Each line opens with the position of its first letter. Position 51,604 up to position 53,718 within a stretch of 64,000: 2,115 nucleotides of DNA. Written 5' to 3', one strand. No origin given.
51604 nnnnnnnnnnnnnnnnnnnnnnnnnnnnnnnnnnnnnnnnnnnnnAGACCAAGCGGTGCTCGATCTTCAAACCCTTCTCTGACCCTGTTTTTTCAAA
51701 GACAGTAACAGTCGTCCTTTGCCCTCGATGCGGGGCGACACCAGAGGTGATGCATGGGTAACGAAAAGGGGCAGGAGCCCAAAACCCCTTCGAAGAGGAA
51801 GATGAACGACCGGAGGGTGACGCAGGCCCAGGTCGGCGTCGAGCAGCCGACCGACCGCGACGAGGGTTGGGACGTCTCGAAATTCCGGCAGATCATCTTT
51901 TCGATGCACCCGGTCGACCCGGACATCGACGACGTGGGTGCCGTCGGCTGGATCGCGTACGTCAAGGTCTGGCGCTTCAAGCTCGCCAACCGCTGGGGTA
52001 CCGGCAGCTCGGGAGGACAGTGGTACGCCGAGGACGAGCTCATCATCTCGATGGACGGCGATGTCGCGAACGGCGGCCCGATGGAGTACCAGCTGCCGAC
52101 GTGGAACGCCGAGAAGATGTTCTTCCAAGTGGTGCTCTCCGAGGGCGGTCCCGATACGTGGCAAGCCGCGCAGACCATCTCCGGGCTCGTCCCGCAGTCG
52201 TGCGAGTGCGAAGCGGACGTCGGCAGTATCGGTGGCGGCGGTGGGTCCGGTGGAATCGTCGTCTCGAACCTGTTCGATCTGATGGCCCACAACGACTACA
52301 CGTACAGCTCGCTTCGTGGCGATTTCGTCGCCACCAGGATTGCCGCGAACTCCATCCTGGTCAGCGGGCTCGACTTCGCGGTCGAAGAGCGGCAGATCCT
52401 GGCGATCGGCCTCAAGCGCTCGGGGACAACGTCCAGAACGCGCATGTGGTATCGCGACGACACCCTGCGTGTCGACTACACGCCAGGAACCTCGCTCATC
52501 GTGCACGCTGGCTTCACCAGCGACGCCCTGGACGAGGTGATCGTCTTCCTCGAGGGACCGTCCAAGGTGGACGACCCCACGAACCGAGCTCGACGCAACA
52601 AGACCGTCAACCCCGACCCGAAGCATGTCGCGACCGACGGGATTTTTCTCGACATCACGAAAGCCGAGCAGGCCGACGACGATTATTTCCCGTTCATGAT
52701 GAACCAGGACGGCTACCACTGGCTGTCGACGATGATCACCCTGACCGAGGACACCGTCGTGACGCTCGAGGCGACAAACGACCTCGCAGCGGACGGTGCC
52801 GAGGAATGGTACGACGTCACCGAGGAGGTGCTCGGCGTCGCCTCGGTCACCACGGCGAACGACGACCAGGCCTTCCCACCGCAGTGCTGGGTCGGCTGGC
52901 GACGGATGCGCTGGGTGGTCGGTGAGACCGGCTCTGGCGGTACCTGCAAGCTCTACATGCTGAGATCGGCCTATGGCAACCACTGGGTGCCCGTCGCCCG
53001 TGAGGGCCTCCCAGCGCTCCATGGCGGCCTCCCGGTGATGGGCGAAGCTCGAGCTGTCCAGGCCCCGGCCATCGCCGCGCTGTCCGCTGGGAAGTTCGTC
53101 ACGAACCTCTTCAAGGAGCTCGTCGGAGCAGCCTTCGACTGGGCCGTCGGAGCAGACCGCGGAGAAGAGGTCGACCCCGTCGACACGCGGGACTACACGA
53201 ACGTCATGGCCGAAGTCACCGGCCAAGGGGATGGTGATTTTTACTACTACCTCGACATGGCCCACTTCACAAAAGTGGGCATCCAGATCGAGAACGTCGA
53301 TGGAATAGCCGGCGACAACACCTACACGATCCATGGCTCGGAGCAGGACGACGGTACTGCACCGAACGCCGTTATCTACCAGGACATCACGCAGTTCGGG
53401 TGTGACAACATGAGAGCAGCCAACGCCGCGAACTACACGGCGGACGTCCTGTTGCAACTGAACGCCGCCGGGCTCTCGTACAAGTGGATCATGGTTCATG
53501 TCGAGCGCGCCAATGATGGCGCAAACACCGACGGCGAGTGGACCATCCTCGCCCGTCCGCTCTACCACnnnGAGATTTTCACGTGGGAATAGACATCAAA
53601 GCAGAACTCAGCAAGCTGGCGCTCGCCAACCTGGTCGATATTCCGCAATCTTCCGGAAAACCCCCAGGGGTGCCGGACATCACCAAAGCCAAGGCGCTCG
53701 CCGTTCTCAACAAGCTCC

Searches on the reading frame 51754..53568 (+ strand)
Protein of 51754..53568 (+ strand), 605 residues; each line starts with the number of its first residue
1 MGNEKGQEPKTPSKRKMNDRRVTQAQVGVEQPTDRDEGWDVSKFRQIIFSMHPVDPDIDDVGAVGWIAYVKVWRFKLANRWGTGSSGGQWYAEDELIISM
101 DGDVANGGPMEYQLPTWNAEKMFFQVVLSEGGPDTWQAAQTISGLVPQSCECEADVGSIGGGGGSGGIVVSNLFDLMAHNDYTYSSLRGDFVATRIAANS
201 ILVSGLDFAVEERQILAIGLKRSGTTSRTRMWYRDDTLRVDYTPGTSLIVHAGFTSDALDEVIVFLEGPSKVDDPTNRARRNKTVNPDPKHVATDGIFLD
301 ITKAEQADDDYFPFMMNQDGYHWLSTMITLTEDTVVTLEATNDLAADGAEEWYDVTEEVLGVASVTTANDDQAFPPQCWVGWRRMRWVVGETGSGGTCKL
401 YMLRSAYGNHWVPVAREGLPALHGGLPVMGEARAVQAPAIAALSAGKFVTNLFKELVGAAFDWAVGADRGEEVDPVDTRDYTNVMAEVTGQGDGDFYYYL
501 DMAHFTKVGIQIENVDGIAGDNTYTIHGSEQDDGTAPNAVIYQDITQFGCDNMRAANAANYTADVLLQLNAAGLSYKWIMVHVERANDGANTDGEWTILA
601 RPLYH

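Call 12: search_protein_families(library=pfam, proteins=[window:51754-53568:+], max_evalue=0.01)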
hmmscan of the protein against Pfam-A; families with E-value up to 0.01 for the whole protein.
window:51754-53568:+ (605 aa): 0 families

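Call 13: search_protein_families(library=phrogs, proteins=[window:51754-53568:+], max_evalue=0.01)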
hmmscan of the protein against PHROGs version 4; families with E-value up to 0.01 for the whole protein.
window:51754-53568:+ (605 aa): 0 families

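Call 34: search_protein_families(library=ncbifam, proteins=[window:51754-53568:+], max_evalue=0.01)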
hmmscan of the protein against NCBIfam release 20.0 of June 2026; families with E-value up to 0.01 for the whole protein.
window:51754-53568:+ (605 aa): 0 families

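Call 54: search_dna_similar(query=window:51754-53568:+, collection=phages, mode=protein, max_evalue=0.01, max_rows=10)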
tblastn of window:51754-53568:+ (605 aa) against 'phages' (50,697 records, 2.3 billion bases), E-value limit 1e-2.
No match.
